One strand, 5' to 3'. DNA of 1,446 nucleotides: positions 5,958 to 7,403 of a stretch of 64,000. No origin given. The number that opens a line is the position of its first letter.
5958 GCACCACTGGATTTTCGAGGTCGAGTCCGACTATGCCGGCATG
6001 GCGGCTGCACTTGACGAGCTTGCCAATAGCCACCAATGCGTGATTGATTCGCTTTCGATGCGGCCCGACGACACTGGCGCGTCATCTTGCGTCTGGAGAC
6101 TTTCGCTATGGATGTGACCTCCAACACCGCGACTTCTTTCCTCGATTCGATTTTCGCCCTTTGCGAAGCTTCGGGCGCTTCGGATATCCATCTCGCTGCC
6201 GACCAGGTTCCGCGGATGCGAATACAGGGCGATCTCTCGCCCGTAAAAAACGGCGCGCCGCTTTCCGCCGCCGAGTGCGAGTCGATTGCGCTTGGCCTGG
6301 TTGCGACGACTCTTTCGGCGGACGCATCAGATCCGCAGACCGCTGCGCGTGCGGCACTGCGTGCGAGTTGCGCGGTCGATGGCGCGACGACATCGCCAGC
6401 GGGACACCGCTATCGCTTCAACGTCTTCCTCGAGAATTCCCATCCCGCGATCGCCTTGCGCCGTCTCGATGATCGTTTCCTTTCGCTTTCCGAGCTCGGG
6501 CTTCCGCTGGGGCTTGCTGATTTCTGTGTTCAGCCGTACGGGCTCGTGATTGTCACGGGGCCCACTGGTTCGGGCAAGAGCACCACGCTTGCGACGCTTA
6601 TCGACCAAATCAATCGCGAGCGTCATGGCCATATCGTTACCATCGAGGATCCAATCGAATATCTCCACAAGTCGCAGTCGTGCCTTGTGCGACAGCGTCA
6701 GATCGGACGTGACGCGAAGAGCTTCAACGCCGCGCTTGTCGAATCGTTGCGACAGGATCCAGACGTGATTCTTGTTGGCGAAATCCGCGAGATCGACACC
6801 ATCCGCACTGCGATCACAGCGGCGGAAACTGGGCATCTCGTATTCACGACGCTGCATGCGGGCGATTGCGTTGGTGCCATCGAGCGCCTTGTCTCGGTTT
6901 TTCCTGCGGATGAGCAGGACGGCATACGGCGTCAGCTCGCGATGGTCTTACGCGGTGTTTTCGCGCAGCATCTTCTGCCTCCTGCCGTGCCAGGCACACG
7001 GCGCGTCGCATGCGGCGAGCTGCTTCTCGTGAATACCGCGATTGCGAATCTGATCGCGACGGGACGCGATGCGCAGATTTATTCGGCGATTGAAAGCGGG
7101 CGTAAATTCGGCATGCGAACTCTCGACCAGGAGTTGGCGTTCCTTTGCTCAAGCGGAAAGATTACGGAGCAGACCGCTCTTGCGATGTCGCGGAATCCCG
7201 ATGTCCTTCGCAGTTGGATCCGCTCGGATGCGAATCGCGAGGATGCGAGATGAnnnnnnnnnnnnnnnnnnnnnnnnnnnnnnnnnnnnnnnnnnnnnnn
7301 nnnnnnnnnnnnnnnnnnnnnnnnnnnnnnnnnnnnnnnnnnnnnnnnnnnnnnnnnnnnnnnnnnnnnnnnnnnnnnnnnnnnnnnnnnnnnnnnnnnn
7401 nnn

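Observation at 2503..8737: Compact translationally coupled pilus/T2SS-like operon containing both a retraction ATPase (PilT) and an assembly ATPase (GspE/PilB), but no secretin or platform gene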

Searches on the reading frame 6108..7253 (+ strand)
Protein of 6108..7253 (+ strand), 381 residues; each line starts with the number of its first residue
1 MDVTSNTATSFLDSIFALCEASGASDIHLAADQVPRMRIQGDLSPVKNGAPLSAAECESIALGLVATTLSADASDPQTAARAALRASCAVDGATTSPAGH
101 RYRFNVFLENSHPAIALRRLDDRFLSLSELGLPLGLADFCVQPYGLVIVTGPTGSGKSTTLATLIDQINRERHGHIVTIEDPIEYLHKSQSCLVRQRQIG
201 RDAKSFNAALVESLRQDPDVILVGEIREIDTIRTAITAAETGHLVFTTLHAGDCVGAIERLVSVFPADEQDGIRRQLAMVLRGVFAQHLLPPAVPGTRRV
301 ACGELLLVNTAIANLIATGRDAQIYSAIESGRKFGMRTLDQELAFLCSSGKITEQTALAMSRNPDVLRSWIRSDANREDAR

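Call 3: search_protein_families(library=pfam, proteins=[window:6108-7253:+], max_evalue=0.1)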
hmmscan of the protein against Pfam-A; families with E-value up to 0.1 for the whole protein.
window:6108-7253:+ (381 aa): 25 families
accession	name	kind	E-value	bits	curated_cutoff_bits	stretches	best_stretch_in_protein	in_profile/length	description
PF00437.27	T2SSE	-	1.7e-44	152.5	24.9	1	115-299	107-287/370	Type II/IV secretion system protein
PF13191.12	AAA_16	-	9.8e-06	26.6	32.6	1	143-245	24-135/167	AAA ATPase domain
PF13401.12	AAA_22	-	4.5e-05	24.2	27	1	145-182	6-42/130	AAA domain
PF25199.1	nSTAND_NTPase5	-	0.00028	21.2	34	1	145-189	42-86/145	Novel STAND NTPase 5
PF00005.33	ABC_tran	-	0.00046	21.2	25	1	138-185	5-51/137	ABC transporter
PF01935.23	DUF87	-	0.00064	20.3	23.2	1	149-179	28-58/220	Helicase HerA, central domain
PF13238.12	AAA_18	-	0.00082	20.3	29.4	1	147-262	1-93/128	AAA domain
PF20720.3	nSTAND3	-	0.0022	18.2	27.2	1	143-182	16-54/155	Novel STAND NTPase 3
PF13555.12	AAA_29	-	0.0028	17.8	27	1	141-161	19-39/61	P-loop containing region of AAA domain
PF13173.12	AAA_14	-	0.0043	17.5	27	1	146-236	4-81/129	AAA domain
PF00004.35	AAA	-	0.0055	17.6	21.2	1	147-233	1-73/131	ATPase family associated with various cellular activities (AAA)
PF13604.12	AAA_30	-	0.0059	16.8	27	1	138-173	12-46/191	AAA domain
PF06414.18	Zeta_toxin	-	0.0085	16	22.3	1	146-191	18-62/199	Zeta toxin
PF01580.24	FtsK_SpoIIIE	-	0.0097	15.8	24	1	147-165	42-60/221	FtsK/SpoIIIE family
PF03266.21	NTPase_1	-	0.015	15.6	23.9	0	147-171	2-26/168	NTPase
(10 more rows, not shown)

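Call 4: search_protein_families(library=ncbifam, proteins=[window:6108-7253:+], max_evalue=0.1)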
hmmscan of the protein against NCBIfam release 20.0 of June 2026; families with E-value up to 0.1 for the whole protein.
window:6108-7253:+ (381 aa): 55 families (the best 25 are shown)
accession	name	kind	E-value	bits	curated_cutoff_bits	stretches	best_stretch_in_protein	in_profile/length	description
TIGR01420.1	pilT_fam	subfamily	1.4e-110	369.7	319.1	1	13-364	3-341/343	PilT/PilU family type 4a pilus ATPase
TIGR02525.1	plasmid_TraJ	equivalog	6.3e-41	140.6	368.3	1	11-356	11-362/372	plasmid transfer ATPase TraJ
TIGR02533.1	type_II_gspE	equivalog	1.3e-40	139.5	630.25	1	126-289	221-378/486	type II secretion system ATPase GspE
TIGR02524.1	dot_icm_DotB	equivalog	2.6e-37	128.8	463.3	1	11-329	5-322/358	Dot/Icm type IV secretion system ATPase DotB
NF041000.1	ATPase_ComGA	equivalog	1e-36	126.3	300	1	138-290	122-265/267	competence type IV pilus ATPase ComGA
TIGR02538.1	type_IV_pilB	equivalog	5.1e-35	121.1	675.65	1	141-263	313-431/564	type IV-A pilus assembly ATPase PilB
NF053534.1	T4PilAsmATPsTfpB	equivalog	1.3e-32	112.9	850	1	139-289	331-471/584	type IV pilus assembly ATPase TfpB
NF007755.0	PRK10436.1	equivalog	5.6e-32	111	617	1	9-290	86-355/465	type II secretion system protein GspE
NF058587.1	archaellum_moto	equivalog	1.5e-17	63.5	550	1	146-263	277-395/527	archaellum flagellar ATPase motor FlaI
TIGR02788.1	VirB11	equivalog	8.2e-15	54.6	249.95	1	140-268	140-269/308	P-type DNA transfer ATPase VirB11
TIGR02782.1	TrbB_P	equivalog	1.8e-13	50.5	304.55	1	147-264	139-255/303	P-type conjugative transfer ATPase TrbB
NF010425.0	PRK13851.1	equivalog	2.3e-11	43.2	461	1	140-267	158-286/344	type IV secretion system protein VirB11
TIGR03819.1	heli_sec_ATPase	hypoth_equivalog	1.5e-10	40.8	373.15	1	147-261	181-297/340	TadA family conjugal transfer-associated ATPase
NF010469.0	PRK13894.1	subfamily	1.2e-09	37.9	508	1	147-266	152-269/320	conjugal transfer ATPase TrbB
NF053672.1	bindosome_BasE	exception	1.2e-08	34.2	1000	1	148-264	274-391/512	bindosome assembly system ATPase subunit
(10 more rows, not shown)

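Call 11: find_encoding_contigs(protein=window:6108-7253:+, flank=10000, max_places=4)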
Protein window:6108-7253:+ (381 aa): no gene with exactly this product is on record in the collection.

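Call 24: search_solved_structures(query=window:6108-7253:+, max_evalue=1e-20)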
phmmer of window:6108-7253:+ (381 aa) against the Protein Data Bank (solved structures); distinct sequences matched with E-value up to 1e-20: 24.
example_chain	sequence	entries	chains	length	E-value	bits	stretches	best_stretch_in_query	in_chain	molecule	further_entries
5zfq_A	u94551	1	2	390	8.8e-84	284.5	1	22-373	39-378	Twitching motility pilus retraction protein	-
6ojx_A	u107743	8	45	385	4.5e-83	282.2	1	22-375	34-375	Twitching motility pilus retraction ATPase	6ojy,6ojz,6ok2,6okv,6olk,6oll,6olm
2ewv_A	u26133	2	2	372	1.4e-77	264.2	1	22-374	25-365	twitching motility protein PilT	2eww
2gsz_A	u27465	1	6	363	2e-77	263.6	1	22-373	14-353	twitching motility protein PilT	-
3jvu_A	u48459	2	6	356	1.1e-73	251.3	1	15-365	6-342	Twitching mobility protein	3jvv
2eyu_A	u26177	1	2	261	8e-69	235.3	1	128-374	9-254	twitching motility protein PilT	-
5fl3_A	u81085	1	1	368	2.5e-66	227.1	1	10-369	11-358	PILI RETRACTION PROTEIN PILT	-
9n32_A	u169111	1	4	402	8.9e-62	212.2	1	14-373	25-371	PilU protein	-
10my_A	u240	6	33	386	2.1e-59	204.4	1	60-372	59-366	PilT/PilU family type 4a pilus ATPase | Twitching motility protein PilT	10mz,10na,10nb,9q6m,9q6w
6geb_A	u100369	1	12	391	1.2e-29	106.5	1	99-345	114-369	DotB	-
4pht_A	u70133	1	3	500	1.5e-28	102.8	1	19-263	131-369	General secretory pathway protein E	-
1p9r_A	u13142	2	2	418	4.9e-28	101.2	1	20-264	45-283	General secretion pathway protein E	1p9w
6gef_A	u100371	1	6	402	9.7e-28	100.2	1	21-312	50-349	Type IV secretion system protein DotB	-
4kss_A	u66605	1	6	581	1e-27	100.1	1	20-264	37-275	Type II secretion system protein E, hemolysin-coregulated protein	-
4ksr_A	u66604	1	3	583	1.4e-27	99.7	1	20-264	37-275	Type II secretion system protein E, Hemolysin-coregulated protein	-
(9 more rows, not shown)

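Call 56: search_solved_structures(query=window:6108-7253:+, max_evalue=1e-50, show_alignments=2)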
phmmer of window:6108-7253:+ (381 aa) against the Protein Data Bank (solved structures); distinct sequences matched with E-value up to 1e-50: 9.
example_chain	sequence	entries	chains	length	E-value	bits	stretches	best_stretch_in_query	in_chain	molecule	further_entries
5zfq_A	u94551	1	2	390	8.8e-84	284.5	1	22-373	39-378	Twitching motility pilus retraction protein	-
6ojx_A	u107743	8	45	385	4.5e-83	282.2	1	22-375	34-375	Twitching motility pilus retraction ATPase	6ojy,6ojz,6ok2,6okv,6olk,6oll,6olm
2ewv_A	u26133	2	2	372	1.4e-77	264.2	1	22-374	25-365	twitching motility protein PilT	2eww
2gsz_A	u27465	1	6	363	2e-77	263.6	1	22-373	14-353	twitching motility protein PilT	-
3jvu_A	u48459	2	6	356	1.1e-73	251.3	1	15-365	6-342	Twitching mobility protein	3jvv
2eyu_A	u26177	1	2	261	8e-69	235.3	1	128-374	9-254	twitching motility protein PilT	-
5fl3_A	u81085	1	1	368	2.5e-66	227.1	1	10-369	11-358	PILI RETRACTION PROTEIN PILT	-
9n32_A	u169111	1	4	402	8.9e-62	212.2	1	14-373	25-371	PilU protein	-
10my_A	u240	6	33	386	2.1e-59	204.4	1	60-372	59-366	PilT/PilU family type 4a pilus ATPase | Twitching motility protein PilT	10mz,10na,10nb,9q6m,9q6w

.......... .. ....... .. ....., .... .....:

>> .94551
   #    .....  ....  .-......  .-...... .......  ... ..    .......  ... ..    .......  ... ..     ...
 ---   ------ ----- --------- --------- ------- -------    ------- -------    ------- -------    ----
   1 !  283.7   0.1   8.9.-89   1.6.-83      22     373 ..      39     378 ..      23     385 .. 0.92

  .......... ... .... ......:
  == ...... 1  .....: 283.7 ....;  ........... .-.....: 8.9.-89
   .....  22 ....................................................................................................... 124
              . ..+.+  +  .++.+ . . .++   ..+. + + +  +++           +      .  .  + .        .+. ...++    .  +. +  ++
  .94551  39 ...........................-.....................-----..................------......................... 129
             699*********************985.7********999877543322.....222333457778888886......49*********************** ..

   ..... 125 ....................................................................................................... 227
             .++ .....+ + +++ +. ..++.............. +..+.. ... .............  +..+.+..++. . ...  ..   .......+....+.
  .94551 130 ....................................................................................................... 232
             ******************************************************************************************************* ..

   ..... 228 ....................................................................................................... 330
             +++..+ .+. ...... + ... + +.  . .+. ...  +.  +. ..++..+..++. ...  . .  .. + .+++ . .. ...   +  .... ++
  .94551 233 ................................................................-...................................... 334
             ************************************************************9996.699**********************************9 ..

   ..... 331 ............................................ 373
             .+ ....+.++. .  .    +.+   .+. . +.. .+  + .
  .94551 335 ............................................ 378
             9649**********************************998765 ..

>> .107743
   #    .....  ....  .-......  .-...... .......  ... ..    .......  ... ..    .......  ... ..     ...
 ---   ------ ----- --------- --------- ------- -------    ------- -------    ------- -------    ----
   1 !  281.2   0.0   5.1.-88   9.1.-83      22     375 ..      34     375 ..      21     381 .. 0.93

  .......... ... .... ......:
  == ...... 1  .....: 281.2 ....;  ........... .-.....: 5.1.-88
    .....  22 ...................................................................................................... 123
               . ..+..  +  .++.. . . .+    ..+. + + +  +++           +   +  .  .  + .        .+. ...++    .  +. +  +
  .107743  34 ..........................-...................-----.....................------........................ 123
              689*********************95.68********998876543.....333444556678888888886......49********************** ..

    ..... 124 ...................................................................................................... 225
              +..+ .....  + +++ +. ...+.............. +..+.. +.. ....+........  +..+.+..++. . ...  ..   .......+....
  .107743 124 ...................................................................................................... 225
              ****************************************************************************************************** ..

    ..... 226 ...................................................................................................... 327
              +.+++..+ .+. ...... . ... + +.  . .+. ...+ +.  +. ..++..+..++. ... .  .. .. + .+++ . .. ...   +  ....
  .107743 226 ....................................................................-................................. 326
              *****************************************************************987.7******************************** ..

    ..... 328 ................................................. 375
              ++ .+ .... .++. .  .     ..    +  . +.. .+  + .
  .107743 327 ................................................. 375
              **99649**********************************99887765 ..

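Call 88: list_cluster_members(proteins=[P0001, window:6108-7253:+, window:7250-8737:+, window:2503-3396:+, window:3393-4442:+, P0051, L005:13088-14560:+, L005:14563-15783:+, L005:15803-18082:+, P0221])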
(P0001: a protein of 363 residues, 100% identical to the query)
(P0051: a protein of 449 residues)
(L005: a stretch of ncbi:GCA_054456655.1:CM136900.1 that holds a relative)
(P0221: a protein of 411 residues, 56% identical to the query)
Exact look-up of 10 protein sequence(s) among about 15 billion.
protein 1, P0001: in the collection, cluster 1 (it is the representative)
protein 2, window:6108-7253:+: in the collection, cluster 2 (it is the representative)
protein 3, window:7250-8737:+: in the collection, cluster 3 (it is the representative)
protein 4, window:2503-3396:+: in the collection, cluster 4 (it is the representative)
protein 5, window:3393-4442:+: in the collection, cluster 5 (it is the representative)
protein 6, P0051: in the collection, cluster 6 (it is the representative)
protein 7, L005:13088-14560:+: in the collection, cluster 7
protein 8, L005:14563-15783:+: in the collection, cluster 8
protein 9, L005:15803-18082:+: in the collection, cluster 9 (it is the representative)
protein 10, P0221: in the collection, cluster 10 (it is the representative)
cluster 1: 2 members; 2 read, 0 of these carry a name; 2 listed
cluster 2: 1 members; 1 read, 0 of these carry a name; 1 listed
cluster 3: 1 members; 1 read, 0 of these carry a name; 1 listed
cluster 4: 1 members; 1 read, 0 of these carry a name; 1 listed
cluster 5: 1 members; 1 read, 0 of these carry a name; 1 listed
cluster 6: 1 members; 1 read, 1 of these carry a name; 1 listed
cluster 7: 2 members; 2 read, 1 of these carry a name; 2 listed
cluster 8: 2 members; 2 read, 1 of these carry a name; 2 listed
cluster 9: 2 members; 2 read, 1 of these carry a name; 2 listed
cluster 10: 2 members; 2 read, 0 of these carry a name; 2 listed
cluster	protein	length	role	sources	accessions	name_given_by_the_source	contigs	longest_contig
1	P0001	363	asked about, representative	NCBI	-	-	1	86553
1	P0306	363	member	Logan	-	-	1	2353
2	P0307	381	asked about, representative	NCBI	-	-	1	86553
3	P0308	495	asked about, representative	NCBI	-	-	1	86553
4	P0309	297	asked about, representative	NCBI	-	-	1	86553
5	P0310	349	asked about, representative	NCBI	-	-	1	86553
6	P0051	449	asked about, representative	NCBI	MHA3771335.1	PilN domain-containing protein [Verrucomicrobiota bacterium sgz303538]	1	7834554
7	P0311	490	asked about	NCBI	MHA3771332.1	GspE/PulE family protein [Verrucomicrobiota bacterium sgz303538]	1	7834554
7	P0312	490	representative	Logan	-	-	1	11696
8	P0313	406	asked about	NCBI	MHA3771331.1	type II secretion system F family protein [Verrucomicrobiota bacterium sgz303538]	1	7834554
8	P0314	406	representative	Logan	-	-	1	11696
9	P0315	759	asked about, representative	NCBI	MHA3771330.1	type II secretion system protein GspD [Verrucomicrobiota bacterium sgz303538]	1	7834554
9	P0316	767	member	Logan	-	-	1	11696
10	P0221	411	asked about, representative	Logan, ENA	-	-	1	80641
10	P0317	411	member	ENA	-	-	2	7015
